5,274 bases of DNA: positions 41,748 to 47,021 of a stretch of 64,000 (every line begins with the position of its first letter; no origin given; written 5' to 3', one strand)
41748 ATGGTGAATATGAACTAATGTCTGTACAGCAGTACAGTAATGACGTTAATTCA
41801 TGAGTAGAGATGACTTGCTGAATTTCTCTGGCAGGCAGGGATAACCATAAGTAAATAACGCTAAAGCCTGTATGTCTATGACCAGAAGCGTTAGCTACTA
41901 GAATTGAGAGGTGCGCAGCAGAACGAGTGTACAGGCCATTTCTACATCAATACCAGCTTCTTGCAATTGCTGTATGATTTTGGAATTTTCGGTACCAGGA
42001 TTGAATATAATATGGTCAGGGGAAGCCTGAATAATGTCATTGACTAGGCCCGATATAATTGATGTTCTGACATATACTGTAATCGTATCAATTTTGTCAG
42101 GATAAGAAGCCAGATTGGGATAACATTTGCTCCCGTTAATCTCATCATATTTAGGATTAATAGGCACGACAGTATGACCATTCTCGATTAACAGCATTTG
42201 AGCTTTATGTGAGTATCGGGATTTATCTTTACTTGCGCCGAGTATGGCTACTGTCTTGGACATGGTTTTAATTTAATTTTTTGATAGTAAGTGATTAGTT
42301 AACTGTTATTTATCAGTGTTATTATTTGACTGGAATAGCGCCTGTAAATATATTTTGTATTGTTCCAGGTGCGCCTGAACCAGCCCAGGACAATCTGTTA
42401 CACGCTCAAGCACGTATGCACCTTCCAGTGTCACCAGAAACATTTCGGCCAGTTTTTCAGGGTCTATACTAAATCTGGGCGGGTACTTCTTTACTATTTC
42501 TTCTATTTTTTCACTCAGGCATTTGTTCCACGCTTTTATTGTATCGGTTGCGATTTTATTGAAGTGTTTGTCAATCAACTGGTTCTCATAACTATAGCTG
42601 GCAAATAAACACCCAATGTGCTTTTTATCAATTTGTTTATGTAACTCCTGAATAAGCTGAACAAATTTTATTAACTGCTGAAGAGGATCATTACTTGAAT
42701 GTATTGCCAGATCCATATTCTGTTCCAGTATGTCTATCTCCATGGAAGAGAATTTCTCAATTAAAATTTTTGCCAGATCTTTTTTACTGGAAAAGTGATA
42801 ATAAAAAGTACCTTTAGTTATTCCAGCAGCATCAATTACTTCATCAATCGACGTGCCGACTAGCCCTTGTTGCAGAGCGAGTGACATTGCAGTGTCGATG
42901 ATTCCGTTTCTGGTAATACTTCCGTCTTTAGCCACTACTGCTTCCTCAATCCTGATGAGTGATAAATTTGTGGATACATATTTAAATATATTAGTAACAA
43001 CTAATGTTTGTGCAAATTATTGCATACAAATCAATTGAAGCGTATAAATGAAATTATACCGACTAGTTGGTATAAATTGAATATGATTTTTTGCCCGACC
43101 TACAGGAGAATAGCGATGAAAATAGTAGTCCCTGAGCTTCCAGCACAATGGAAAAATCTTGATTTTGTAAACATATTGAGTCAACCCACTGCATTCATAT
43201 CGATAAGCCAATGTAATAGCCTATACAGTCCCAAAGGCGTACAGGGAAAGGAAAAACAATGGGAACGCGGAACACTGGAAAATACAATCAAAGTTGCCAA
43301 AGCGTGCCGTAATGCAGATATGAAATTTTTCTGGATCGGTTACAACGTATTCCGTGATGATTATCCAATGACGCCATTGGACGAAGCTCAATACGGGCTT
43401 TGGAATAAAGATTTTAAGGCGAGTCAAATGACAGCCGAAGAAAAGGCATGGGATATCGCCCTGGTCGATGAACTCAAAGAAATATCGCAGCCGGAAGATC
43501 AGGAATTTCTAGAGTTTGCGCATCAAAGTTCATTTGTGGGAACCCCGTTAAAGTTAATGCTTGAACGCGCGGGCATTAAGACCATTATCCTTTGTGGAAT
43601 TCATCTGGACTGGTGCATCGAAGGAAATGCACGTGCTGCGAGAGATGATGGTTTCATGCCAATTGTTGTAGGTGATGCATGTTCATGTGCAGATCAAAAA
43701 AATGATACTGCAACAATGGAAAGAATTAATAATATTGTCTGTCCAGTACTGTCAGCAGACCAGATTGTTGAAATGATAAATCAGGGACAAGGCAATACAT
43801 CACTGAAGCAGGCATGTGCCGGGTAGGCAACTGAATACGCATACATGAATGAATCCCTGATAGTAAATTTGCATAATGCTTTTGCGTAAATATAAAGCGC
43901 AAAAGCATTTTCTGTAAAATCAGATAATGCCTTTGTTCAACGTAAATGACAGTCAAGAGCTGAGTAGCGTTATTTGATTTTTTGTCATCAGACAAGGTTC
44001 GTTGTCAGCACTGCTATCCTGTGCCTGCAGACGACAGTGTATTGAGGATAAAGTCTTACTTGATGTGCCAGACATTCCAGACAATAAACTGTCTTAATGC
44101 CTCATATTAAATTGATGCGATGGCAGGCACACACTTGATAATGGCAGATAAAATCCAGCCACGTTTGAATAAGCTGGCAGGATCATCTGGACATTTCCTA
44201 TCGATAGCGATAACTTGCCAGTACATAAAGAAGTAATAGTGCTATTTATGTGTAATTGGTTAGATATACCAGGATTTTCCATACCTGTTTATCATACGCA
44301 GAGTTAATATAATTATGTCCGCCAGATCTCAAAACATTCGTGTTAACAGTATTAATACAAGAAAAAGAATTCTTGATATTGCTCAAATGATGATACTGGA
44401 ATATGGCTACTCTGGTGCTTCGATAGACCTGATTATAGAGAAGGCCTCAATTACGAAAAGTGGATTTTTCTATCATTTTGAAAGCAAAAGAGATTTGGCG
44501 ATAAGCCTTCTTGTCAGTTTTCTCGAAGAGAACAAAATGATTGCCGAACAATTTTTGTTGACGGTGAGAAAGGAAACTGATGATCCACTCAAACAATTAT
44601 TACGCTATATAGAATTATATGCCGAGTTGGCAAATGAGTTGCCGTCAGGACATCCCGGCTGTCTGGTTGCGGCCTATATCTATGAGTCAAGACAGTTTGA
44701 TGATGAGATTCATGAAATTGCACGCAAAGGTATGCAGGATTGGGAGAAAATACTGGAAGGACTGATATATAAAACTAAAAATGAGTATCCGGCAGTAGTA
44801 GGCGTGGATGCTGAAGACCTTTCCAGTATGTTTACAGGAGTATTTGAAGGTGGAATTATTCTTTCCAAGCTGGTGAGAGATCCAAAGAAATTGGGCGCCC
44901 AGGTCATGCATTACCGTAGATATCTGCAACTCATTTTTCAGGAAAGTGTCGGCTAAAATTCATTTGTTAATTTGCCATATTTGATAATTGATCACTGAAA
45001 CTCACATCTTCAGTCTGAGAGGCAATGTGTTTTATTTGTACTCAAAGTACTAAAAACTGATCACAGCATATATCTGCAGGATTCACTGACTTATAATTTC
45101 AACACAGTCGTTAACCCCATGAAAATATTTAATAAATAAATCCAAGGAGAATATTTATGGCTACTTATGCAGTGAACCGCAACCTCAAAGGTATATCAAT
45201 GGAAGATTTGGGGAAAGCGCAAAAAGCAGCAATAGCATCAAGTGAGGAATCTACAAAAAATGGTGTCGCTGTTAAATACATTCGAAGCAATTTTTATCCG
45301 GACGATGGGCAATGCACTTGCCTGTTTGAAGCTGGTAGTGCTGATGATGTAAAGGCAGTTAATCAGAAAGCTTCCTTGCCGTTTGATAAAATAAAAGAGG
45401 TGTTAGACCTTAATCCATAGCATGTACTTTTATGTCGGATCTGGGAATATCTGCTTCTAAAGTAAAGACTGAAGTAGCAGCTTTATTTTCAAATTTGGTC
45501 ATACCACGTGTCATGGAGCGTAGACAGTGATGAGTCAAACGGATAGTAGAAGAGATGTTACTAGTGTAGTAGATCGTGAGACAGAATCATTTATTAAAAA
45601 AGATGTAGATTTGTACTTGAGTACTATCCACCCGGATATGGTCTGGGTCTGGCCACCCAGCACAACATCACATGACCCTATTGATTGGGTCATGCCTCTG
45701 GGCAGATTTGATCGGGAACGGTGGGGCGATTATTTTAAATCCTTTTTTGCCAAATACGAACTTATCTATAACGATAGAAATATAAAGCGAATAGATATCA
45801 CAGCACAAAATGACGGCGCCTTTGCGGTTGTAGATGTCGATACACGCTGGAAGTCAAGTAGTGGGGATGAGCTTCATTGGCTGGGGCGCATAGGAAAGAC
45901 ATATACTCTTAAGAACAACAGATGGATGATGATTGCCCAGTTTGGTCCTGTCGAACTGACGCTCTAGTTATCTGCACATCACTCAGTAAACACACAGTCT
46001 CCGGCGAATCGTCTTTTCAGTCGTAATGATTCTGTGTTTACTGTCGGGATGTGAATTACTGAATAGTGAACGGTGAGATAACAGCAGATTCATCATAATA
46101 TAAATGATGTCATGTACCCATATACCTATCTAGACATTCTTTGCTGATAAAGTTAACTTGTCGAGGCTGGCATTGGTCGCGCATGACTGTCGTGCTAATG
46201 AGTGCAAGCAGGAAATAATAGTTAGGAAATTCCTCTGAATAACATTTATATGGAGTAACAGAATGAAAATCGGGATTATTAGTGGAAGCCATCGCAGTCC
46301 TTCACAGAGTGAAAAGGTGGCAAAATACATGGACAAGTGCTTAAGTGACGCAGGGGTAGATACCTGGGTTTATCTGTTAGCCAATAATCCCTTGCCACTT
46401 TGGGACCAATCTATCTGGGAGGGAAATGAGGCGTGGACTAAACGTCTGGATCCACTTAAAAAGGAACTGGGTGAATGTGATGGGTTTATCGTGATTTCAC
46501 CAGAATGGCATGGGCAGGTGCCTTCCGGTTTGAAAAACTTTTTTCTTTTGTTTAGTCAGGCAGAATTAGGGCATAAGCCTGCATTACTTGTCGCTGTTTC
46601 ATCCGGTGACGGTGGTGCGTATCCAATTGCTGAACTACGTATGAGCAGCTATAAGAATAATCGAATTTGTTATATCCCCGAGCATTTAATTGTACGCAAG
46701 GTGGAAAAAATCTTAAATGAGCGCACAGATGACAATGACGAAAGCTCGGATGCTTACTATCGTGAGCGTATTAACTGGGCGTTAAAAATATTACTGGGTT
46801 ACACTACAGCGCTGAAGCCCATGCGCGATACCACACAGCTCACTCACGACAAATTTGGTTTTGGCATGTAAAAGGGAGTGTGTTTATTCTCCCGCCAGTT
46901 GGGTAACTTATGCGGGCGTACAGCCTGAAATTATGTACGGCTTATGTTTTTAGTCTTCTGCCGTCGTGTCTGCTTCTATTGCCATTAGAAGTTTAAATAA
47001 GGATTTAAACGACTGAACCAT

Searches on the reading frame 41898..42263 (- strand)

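Call 62: search_protein_families(library=pfam, proteins=[window:41898-42263:-], max_evalue=0.00001)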
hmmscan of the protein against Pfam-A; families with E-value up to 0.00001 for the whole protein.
window:41898-42263:- (121 aa): 1 family
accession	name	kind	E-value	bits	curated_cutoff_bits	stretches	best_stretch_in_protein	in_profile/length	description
PF13380.12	CoA_binding_2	-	4.9e-29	101.6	22.8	1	3-116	1-115/116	CoA binding domain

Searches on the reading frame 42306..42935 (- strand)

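Call 62: search_protein_families(library=pfam, proteins=[window:42306-42935:-], max_evalue=0.00001)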
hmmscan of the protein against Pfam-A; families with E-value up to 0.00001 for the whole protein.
window:42306-42935:- (209 aa): 1 family
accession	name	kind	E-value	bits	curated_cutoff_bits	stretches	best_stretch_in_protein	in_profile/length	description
PF00440.29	TetR_N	-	7.2e-14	51.7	24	1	12-55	1-44/47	Bacterial regulatory proteins, tetR family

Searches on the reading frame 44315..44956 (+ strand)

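Call 63: search_protein_families(library=pfam, proteins=[window:44315-44956:+], max_evalue=0.00001)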
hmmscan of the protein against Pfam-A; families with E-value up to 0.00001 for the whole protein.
window:44315-44956:+ (213 aa): 3 families
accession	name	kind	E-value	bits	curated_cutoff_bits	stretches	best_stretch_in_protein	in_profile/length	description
PF16925.10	TetR_C_13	-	6.1e-10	39.9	27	1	92-193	2-102/109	Tetracyclin repressor-like, C-terminal domain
PF00440.29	TetR_N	-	1.9e-09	37.6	24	1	19-63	1-45/47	Bacterial regulatory proteins, tetR family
PF21993.1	TetR_C_13_2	-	6.2e-06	26.8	27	1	99-193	9-97/103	Transcriptional regulator LmrA/YxaF-like, C-terminal domain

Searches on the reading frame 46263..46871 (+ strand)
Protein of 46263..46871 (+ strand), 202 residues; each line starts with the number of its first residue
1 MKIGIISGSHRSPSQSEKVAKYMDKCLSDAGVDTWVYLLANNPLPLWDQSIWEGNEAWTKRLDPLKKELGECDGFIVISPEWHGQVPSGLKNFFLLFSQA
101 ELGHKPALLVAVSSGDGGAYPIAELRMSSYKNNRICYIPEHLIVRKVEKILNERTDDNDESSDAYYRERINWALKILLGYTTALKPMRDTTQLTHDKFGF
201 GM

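Call 9: search_protein_families(library=pfam, proteins=[window:46263-46871:+])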
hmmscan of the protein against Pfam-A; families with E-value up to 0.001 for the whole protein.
window:46263-46871:+ (202 aa): 2 families
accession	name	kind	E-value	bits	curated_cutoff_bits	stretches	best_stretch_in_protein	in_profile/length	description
PF03358.20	FMN_red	-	1.9e-25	89.7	24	1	1-145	1-148/152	NADPH-dependent FMN reductase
PF02525.22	Flavodoxin_2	-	0.00018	21.7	27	1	1-94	1-100/198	Flavodoxin-like fold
